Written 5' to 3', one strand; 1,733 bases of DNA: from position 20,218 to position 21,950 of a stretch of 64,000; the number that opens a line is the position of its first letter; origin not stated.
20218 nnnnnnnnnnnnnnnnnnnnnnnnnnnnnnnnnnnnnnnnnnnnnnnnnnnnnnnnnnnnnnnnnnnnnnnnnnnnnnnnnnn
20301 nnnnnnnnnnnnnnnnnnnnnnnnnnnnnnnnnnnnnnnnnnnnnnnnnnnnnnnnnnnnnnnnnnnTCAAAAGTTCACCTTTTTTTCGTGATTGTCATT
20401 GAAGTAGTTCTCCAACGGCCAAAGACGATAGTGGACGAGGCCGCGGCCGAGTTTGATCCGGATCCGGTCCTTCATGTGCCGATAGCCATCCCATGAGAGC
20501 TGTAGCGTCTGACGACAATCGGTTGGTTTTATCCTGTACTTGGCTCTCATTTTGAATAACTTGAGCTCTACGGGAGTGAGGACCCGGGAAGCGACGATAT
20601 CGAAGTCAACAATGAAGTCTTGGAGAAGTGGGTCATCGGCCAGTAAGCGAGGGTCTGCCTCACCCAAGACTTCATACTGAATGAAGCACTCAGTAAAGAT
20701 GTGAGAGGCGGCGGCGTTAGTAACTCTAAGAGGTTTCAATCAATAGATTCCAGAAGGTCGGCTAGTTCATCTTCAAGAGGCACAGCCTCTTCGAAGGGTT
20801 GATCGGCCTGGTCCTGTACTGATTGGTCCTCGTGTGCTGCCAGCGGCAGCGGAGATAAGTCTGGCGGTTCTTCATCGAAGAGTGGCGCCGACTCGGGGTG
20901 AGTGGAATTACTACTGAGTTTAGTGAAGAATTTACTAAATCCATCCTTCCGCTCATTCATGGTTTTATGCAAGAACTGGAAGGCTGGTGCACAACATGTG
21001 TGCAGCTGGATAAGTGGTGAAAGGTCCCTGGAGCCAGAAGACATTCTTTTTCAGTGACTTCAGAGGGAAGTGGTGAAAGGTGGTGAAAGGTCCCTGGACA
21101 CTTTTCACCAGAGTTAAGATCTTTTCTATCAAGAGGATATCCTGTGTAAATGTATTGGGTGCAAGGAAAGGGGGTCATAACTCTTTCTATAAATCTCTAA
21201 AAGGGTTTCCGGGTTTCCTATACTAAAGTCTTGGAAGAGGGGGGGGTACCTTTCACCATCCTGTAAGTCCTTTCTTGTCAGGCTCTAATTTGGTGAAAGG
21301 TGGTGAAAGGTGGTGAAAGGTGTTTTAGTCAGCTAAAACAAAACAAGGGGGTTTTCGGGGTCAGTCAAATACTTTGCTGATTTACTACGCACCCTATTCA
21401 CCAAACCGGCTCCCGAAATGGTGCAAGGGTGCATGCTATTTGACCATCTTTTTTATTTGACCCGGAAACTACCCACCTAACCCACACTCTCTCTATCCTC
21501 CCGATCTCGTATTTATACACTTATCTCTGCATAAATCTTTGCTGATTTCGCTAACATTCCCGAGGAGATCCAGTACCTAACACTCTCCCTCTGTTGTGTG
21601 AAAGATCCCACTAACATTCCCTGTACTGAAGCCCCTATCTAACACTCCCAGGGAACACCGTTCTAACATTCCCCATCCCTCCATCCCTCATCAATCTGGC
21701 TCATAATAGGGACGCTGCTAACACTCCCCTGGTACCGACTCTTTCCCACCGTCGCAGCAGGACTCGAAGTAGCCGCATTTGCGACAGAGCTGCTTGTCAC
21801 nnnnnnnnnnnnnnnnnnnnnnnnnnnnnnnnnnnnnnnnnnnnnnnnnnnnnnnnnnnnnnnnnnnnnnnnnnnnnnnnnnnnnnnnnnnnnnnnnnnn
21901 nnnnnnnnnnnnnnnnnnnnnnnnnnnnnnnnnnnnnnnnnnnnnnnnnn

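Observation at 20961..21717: A 750-nt non-coding hub with 10-bp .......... iterons, AT-rich direct repeats and six motif copies: candidate origin, partition site or master control region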

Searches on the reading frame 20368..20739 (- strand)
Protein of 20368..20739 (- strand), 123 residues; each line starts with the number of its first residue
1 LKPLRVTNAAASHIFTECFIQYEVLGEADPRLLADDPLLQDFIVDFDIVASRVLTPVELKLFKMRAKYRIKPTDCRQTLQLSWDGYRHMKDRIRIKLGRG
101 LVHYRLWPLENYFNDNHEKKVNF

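Call 11: search_protein_families(library=pfam, proteins=[window:20368-20739:-], max_evalue=0.01)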
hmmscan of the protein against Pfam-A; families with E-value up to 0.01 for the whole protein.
window:20368-20739:- (123 aa): 0 families

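Call 12: search_protein_families(library=phrogs, proteins=[window:20368-20739:-], max_evalue=0.001)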
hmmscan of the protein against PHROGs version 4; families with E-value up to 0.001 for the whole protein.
window:20368-20739:- (123 aa): 0 families

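Call 14: find_related_loci(query=window:20368-20739:-, collection=viral_contigs, flank=6000)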
Query window:20368-20739:- (123 aa) in viral_contigs; peptide patterns used: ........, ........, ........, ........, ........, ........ (x = any residue, [..] = any of these).
13 stretches matched a pattern; 5 encode a relative of the query (tblastn E <= 1e-3); 5 distinct loci.
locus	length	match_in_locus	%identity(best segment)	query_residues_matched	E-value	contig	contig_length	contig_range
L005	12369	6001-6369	96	1-123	3e-81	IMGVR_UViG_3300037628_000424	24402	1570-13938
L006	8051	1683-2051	95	1-123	2e-80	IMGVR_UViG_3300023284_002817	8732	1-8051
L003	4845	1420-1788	82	1-123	6e-72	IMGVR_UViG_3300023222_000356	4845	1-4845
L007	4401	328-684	60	5-123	7e-46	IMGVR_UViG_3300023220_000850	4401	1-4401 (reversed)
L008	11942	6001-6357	57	5-123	7e-43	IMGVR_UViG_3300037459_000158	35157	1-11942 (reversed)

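Call 20: find_homologous_proteins(query=window:20368-20739:-)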
Query window:20368-20739:- (123 aa): 15 proteins with E <= 0.001 among 20 candidates.
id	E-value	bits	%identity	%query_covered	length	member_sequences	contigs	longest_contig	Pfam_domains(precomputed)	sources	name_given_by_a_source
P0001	3.0e-76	271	96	100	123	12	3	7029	-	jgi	-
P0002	1.2e-64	234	82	100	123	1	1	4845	-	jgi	-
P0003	2.0e-52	194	70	100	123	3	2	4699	-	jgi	-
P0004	4.8e-52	193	69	100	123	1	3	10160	-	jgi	jgi:hypothetical protein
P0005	1.1e-51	192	72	100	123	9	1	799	-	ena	-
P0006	1.1e-51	192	71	100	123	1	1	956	-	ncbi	-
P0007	2.9e-49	184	69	96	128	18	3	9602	-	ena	-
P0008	2.8e-48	181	67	96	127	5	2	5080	-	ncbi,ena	-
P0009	1.3e-44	169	64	96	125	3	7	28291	-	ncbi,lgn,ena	-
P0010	1.1e-42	163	63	96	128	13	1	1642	-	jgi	jgi:hypothetical protein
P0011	3.4e-42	161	64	96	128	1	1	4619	-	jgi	-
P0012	1.5e-40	156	58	97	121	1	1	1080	-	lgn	-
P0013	2.6e-39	152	60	96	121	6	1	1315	-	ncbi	-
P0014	4.7e-32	128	70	67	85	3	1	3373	-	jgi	-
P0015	1.2e-14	72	71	41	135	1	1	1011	-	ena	-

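Call 22: find_encoding_contigs(protein=P0009, flank=6000, max_places=4)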
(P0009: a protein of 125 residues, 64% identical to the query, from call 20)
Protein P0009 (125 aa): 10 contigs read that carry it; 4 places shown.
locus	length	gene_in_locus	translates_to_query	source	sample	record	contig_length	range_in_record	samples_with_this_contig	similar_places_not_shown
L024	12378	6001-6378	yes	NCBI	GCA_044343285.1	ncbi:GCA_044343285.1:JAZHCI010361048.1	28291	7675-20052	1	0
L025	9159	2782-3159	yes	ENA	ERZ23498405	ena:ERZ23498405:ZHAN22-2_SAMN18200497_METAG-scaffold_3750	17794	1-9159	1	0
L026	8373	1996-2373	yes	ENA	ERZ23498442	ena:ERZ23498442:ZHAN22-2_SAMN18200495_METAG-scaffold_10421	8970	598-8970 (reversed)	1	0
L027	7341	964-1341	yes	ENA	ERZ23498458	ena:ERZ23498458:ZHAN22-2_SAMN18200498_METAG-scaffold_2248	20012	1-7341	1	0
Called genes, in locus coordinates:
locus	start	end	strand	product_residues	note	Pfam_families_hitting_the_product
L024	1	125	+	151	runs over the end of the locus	PF25188:Tad6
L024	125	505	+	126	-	-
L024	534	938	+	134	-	-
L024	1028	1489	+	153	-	-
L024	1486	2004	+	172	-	-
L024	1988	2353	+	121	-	-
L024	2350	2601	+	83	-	-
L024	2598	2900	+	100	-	-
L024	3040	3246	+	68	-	-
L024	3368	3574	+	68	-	-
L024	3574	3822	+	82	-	-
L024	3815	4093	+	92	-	-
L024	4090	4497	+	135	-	-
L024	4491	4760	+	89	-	-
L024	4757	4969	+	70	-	-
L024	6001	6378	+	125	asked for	-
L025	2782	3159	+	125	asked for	-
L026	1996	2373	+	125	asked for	-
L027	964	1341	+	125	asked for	-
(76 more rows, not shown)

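Call 23: find_encoding_contigs(protein=P0004, flank=6000, max_places=3)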
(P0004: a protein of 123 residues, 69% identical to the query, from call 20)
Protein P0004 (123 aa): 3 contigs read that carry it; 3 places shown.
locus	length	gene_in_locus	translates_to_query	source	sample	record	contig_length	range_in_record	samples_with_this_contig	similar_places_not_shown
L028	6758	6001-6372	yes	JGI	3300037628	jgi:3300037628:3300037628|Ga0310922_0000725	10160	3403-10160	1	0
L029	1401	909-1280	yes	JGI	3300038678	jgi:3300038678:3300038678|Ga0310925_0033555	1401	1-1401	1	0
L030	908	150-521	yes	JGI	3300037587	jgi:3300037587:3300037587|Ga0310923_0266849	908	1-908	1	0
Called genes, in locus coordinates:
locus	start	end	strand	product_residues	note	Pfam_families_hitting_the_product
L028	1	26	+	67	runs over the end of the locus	-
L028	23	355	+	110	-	-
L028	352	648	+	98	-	-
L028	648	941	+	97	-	-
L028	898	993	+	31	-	-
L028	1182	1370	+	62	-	-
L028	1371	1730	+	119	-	-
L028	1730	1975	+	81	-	-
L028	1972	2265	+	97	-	-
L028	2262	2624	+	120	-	-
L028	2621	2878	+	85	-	-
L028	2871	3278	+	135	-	-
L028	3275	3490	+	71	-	-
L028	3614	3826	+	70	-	-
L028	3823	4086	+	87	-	-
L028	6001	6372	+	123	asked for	-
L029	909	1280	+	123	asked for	-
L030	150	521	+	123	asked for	-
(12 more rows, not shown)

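Call 24: find_encoding_contigs(protein=P0007, flank=6000, max_places=3)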
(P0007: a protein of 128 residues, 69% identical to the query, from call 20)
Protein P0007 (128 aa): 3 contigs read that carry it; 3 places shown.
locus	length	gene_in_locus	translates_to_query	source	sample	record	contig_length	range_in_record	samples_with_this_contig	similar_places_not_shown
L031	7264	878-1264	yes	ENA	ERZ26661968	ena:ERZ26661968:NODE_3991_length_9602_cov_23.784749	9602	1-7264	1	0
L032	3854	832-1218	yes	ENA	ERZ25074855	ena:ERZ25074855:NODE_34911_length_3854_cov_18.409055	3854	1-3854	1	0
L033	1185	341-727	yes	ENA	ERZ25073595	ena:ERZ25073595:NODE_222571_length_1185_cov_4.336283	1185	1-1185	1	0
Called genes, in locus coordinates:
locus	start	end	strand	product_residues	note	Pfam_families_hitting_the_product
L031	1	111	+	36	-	?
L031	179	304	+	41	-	-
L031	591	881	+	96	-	-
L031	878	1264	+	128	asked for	-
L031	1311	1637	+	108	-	-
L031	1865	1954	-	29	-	-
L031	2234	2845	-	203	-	PF19663:DUF6166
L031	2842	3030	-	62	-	-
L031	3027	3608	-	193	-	PF00239:Resolvase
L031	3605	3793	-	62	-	-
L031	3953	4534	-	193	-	-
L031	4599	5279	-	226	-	-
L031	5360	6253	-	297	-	-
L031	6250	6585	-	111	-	-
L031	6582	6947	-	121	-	-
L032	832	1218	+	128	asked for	-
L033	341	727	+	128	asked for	-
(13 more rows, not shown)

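Call 29: find_encoding_contigs(protein=P0003, flank=4000, max_places=2)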
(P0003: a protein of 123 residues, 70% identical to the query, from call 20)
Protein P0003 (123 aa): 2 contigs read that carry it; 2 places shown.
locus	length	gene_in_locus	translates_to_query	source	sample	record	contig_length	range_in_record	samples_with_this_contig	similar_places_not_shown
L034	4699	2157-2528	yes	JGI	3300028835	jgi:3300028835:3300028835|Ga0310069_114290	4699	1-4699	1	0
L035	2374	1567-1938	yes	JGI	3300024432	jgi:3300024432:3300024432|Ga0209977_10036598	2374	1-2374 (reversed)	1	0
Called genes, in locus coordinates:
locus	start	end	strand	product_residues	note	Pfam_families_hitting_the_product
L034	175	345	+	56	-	-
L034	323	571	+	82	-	-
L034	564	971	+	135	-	-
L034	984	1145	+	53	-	-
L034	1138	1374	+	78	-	-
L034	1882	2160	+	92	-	-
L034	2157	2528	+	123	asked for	-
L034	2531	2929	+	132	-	-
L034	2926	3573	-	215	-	PF19663:DUF6166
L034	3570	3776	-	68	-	-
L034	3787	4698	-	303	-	?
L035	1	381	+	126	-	?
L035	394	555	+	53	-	-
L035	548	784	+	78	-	-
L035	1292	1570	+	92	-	-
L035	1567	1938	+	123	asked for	-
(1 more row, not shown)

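Call 30: find_encoding_contigs(protein=P0008, flank=4000, max_places=2)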
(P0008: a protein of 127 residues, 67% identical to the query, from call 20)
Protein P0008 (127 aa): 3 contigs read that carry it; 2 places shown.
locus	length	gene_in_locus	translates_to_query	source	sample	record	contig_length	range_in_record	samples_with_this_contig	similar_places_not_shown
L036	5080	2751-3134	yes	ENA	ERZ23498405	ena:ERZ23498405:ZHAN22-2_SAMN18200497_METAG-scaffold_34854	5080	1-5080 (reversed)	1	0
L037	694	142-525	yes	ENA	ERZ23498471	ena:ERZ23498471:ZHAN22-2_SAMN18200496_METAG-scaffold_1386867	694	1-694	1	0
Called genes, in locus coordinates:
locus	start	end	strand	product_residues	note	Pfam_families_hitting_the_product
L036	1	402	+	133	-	?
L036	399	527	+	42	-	-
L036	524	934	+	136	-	-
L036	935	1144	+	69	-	-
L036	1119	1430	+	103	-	-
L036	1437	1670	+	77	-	-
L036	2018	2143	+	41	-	-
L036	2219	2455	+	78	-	-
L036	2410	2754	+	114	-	-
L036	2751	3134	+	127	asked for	-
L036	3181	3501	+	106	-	-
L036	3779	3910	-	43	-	-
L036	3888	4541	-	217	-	PF19663:DUF6166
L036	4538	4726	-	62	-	-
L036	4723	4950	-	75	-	-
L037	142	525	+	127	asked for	-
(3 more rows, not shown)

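Call 31: find_encoding_contigs(protein=P0011, flank=4000, max_places=2)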
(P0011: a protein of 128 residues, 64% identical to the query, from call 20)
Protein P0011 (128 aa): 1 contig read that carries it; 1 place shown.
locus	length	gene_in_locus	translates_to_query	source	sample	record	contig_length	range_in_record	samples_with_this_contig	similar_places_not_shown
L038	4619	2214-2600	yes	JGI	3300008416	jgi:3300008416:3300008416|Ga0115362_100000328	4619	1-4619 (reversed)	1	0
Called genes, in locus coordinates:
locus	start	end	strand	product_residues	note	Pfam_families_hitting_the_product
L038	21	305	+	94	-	-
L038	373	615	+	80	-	-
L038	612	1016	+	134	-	PF04545:Sigma70_r4 (weak)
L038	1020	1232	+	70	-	-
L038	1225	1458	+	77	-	-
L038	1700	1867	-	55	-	-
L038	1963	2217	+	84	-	-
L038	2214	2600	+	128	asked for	-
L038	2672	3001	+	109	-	-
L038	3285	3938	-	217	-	PF19663:DUF6166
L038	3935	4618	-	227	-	?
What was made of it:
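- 19967..20960 (-): Downstream operon always linked to the element: acidic 74-aa protein (20736-20960, no Shine-Dalgarno sequence), 123-aa sigma-region-4-like protein (20368-20739), and 134-aa protein (19967-20371). Synteny holds in all relatives (calls 14, 22-24, 29-31).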

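Call 60: predict_structure(protein=window:20371-20739:-)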
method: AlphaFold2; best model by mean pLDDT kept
length: 123 residues; sequences in the alignment: 1
mean_pLDDT: 41.3   pTM: 0.30
mean pLDDT of the five models: 41.3, 35.6, 32.7, 32.0, 29.2
residues with pLDDT >= 90: 0; 70-90: 0; 50-70: 18; < 50: 105
segments of 3 or more residues with pLDDT < 50: 1-49, 52-54, 57-84, 100-109, 111-113, 115-123
pLDDT, mean of each block of 10 residues (from residue 1): 29 39 35 42 47 49 36 37 50 52 45 42 24
secondary structure, 60 per line:
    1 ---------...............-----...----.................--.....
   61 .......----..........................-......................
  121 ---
elements in order: H10-24 H37-53 H56-67 H72-97 H99-120
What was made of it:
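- Tried and rejected: The single-sequence structure prediction of the 123-aa protein was unusable at pLDDT 41 (call 60).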

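Call 67: predict_structure(alignment_id=A4)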
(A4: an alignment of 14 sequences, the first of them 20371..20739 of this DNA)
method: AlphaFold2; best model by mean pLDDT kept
length: 123 residues; sequences in the alignment: 14
mean_pLDDT: 85.0   pTM: 0.78
mean pLDDT of the five models: 85.0, 84.6, 83.8, 83.1, 80.4
residues with pLDDT >= 90: 68; 70-90: 38; 50-70: 8; < 50: 9
segments of 3 or more residues with pLDDT < 50: 118-123
pLDDT, mean of each block of 10 residues (from residue 1): 71 92 82 79 93 97 92 96 96 96 84 56 42
secondary structure, 60 per line:
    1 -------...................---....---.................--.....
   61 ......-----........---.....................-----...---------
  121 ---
elements in order: H8-26 H30-33 H37-53 H56-66 H72-79 H83-103
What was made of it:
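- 19967..20960 (-): The structure model has pLDDT 85 (call 67).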

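Call 69: find_homologous_proteins(query=A4, max_evalue=0.01)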
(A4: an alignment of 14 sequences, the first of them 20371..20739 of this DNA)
Query A4 (14 sequences) (123 aa, profile of the alignment): 15 proteins with E <= 0.01 among 380 candidates.
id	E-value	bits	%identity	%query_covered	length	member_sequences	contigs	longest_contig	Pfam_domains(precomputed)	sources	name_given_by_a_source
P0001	2.3e-64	233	96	100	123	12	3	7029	-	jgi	-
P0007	4.8e-64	232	69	96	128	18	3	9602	-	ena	-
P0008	2.6e-63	229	67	96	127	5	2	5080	-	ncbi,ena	-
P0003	1.3e-62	227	70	100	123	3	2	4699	-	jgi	-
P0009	2.5e-62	226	64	96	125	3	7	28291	-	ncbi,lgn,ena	-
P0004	4.1e-62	226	69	100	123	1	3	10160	-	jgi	jgi:hypothetical protein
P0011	4.5e-62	225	64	96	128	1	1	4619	-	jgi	-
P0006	4.8e-62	225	71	100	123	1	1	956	-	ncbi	-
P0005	1.2e-61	224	72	100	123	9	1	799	-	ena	-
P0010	2.0e-61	223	63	96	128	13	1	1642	-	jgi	jgi:hypothetical protein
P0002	9.1e-61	221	82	100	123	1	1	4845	-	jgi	-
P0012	1.1e-59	218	58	97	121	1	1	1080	-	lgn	-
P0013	7.8e-59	215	60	96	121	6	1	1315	-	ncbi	-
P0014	1.1e-41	160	70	67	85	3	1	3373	-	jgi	-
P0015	2.8e-20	90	71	41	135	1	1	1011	-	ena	-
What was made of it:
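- Tried and rejected: A profile search with the neighbouring protein found no relatives beyond the first 15 clusters (call 69).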

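Call 70: find_encoding_contigs(protein=P0013, flank=3000, max_places=3)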
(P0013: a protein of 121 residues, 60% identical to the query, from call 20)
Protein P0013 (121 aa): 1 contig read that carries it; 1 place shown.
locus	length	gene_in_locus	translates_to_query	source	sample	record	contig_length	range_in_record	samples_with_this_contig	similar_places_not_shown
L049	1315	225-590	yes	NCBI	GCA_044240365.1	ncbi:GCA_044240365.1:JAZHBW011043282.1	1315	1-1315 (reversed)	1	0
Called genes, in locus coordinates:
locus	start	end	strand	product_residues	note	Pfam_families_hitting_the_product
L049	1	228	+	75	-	?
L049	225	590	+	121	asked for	-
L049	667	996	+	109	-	-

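Call 71: find_encoding_contigs(protein=P0012, flank=3000, max_places=2)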
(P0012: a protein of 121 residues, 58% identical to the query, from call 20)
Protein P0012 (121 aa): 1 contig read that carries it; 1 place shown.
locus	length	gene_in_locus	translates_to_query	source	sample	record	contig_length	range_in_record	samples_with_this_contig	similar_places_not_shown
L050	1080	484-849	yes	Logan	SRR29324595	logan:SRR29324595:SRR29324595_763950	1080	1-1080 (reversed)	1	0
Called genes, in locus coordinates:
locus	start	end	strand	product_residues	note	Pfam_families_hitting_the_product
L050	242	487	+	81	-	-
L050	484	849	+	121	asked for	-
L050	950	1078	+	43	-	?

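Call 72: find_encoding_contigs(protein=P0010, flank=3000, max_places=2)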
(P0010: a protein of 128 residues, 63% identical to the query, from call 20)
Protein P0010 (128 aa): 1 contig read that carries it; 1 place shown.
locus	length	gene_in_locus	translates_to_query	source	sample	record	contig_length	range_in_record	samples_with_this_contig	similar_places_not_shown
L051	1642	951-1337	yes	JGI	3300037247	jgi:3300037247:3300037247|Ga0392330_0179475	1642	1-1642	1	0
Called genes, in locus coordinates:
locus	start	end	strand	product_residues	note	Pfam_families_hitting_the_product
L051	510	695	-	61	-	-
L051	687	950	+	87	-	-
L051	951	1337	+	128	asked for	-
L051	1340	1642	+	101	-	?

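Call 73: fold_search(model_id=the predicted structure, library=pdb)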
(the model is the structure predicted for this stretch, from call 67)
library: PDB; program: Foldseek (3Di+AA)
matches with E <= 10: 173; with E <= 0.001: 0
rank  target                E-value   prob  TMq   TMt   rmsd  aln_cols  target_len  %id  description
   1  3vep_D                1.1e+00  0.98  0.46  0.79   3.6        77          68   12  Crystal structure of SigD4 in complex with its negative regulator RsdA (released 2013-02-13)
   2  9a7s_A                1.1e+00  0.97  0.49  0.25   4.1        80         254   19  Integrative model of RPSD-RPOB by crosslinking MS and deep learning (released 2024-09-18)
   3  3vfz_B                1.3e+00  0.94  0.40  0.70   2.7        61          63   10  Crystal structure of -35 promoter binding domain of SigD of Mycobacterium tuberculosis (released 2013-02-13)
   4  1rp3_E                1.3e+00  0.90  0.55  0.31   5.6       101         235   13  Cocrystal structure of the flagellar sigma/anti-sigma complex, Sigma-28/FlgM (released 2004-04-06)
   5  1rp3_C                1.4e+00  0.89  0.54  0.30   5.4        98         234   13  Cocrystal structure of the flagellar sigma/anti-sigma complex, Sigma-28/FlgM (released 2004-04-06)
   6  7rdq_F                1.5e+00  0.90  0.51  0.20   3.4        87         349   17  Cryo-EM structure of Thermus thermophilus reiterative transcription complex with 11nt oligo-G RNA (released 2022-02-02)
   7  9g33_JA               1.6e+00  0.72  0.43  0.07   9.0        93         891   15  Stalled 90S - Utp23-Krr1-deltaC3 (released 2025-06-18)
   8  8pw5_V1               1.8e+00  0.09  0.22  0.23  14.5       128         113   12  CS respirasome from murine liver (released 2024-04-24)
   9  9a50_A                1.9e+00  0.84  0.44  0.22   5.0        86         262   15  Integrative model of RPSB-RPOC by crosslinking MS and deep learning (released 2024-09-18)
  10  1ez3_B                2.0e+00  0.10  0.20  0.20  14.3       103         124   12  CRYSTAL STRUCTURE OF THE NEURONAL T-SNARE SYNTAXIN-1A (released 2000-06-07)
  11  3hug_K                2.2e+00  0.89  0.46  0.77   4.6        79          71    8  Crystal structure of Mycobacterium tuberculosis anti-sigma factor RslA in complex with -35 promoter binding domain of  (released 2010-03-02)
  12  6lts_F                2.2e+00  0.80  0.52  0.21   3.6        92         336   18  Crystal structure of Thermus thermophilus transcription initiation complex comprising a truncated sigma finger (released 2020-03-11)
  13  3vfz_A                2.3e+00  0.96  0.45  0.84   1.4        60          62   10  Crystal structure of -35 promoter binding domain of SigD of Mycobacterium tuberculosis (released 2013-02-13)
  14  3vep_H                2.3e+00  0.92  0.46  0.76   3.6        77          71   12  Crystal structure of SigD4 in complex with its negative regulator RsdA (released 2013-02-13)
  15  6dxo_A                2.3e+00  0.85  0.41  0.37   6.6        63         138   16  1.8 A structure of RsbN-BldN complex. (released 2018-07-11)
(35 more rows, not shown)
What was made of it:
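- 19967..20960 (-): The top PDB fold matches are sigma region 4 domains with probability 0.9-0.98 but E-values near 1 (call 73).
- The adjacent gene has an HTH fold like sigma region 4 (calls 67, 73).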

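Call 87: search_protein_families(library=ncbifam, proteins=[window:20371-20739:-], max_evalue=0.1)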
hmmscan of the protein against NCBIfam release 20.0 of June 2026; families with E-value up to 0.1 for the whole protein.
window:20371-20739:- (123 aa): 0 families

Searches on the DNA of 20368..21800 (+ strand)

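Call 7: search_dna_similar(query=window:20700-21800:+, collection=phages, mode=distant, max_rows=30)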
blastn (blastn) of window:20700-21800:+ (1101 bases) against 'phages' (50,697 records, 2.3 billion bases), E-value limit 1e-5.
No match.
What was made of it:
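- Tried and rejected: Blastn of the region against 50,697 phage records found no match (call 7).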

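Call 102: search_rna_families(sources=[L031, L045, L034, L028], threshold=evalue, max_evalue=1)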
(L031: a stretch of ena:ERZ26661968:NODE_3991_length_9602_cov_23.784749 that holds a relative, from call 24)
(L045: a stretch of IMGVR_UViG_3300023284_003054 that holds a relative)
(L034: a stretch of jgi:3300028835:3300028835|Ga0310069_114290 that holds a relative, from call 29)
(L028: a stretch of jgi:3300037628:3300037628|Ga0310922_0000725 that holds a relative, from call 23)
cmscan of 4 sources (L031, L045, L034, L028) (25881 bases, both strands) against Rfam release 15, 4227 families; matches with E-value up to 1: 0.
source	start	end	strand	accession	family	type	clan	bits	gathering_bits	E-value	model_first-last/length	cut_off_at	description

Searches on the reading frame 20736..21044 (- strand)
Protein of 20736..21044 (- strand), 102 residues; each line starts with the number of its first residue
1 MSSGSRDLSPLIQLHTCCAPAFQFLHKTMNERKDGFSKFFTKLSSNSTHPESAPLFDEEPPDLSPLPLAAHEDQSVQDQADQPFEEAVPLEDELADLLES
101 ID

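Call 11: search_protein_families(library=pfam, proteins=[window:20736-21044:-], max_evalue=0.01)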
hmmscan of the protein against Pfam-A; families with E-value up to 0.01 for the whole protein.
window:20736-21044:- (102 aa): 0 families

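Call 12: search_protein_families(library=phrogs, proteins=[window:20736-21044:-], max_evalue=0.001)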
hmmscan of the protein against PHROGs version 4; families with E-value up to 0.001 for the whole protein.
window:20736-21044:- (102 aa): 0 families
